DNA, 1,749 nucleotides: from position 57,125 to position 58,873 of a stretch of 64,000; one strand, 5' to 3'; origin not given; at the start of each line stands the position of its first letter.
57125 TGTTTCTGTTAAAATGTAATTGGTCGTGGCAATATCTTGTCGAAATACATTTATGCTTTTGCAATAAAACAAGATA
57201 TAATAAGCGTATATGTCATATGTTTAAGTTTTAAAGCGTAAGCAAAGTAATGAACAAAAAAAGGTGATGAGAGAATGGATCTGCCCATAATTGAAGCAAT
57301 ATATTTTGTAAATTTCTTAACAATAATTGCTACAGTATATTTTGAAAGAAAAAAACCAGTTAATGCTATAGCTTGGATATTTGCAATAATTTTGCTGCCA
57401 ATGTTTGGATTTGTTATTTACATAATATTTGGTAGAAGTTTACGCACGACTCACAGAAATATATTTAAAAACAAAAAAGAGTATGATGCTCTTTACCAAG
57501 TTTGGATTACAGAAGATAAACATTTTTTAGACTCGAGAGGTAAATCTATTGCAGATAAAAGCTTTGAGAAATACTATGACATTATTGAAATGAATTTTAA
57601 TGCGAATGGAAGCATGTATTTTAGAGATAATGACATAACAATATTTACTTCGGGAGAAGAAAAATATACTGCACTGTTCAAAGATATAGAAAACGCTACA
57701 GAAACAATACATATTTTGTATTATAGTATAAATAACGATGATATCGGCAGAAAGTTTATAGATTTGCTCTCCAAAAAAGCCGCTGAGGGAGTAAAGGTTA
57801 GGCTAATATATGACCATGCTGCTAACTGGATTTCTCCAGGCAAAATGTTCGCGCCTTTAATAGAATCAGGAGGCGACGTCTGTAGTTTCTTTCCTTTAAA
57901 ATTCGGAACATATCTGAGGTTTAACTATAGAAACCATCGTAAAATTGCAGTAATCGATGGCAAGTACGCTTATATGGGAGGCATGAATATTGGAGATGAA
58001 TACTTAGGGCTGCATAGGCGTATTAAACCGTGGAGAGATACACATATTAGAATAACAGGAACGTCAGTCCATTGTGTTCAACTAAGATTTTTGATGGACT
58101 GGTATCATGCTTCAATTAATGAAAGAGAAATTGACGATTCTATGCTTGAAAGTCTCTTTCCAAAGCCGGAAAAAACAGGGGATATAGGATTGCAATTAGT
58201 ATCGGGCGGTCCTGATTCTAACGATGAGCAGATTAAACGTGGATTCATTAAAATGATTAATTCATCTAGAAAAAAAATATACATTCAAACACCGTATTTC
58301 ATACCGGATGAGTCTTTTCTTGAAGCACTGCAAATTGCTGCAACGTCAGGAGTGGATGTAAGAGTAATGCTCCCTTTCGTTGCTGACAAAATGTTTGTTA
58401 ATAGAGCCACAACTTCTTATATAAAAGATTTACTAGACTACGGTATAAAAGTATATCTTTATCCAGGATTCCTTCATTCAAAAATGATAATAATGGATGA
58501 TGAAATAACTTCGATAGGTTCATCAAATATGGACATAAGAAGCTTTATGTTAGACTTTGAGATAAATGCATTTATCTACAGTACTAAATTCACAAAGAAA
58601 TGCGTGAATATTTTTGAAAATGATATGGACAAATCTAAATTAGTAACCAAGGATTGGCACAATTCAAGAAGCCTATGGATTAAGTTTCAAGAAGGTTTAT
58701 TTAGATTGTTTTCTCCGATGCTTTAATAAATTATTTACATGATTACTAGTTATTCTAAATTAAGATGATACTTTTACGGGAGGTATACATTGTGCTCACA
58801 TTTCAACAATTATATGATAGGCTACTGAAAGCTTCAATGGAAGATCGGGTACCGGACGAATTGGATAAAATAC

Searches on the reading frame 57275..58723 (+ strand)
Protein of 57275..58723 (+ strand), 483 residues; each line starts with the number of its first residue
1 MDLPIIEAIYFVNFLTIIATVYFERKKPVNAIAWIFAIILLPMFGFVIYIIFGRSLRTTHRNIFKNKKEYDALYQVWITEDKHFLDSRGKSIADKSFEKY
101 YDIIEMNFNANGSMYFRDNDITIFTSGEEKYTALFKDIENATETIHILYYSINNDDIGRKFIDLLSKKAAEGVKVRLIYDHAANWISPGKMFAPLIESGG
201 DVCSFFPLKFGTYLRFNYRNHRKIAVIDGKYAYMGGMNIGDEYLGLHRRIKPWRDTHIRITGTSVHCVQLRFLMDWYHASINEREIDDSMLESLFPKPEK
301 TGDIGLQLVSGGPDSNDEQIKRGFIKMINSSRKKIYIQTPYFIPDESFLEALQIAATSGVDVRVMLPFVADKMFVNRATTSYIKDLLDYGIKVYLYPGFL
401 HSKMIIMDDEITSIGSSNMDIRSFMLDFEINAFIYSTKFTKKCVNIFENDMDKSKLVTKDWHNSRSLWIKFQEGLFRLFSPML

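Call 52: search_protein_families(library=pfam, proteins=[window:57275-58723:+], max_evalue=0.00001)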
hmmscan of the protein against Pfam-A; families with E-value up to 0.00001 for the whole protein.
window:57275-58723:+ (483 aa): 3 families
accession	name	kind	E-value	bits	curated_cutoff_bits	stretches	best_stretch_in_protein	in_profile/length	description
PF13091.12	PLDc_2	-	3e-46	157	27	2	325-450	2-131/132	PLD-like domain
PF00614.28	PLDc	-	3.4e-16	58.9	21.9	2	396-421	1-26/28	Phospholipase D Active site motif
PF13396.11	PLDc_N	-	6.7e-09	36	23.3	1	14-54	4-42/42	Phospholipase_D-nuclease N-terminal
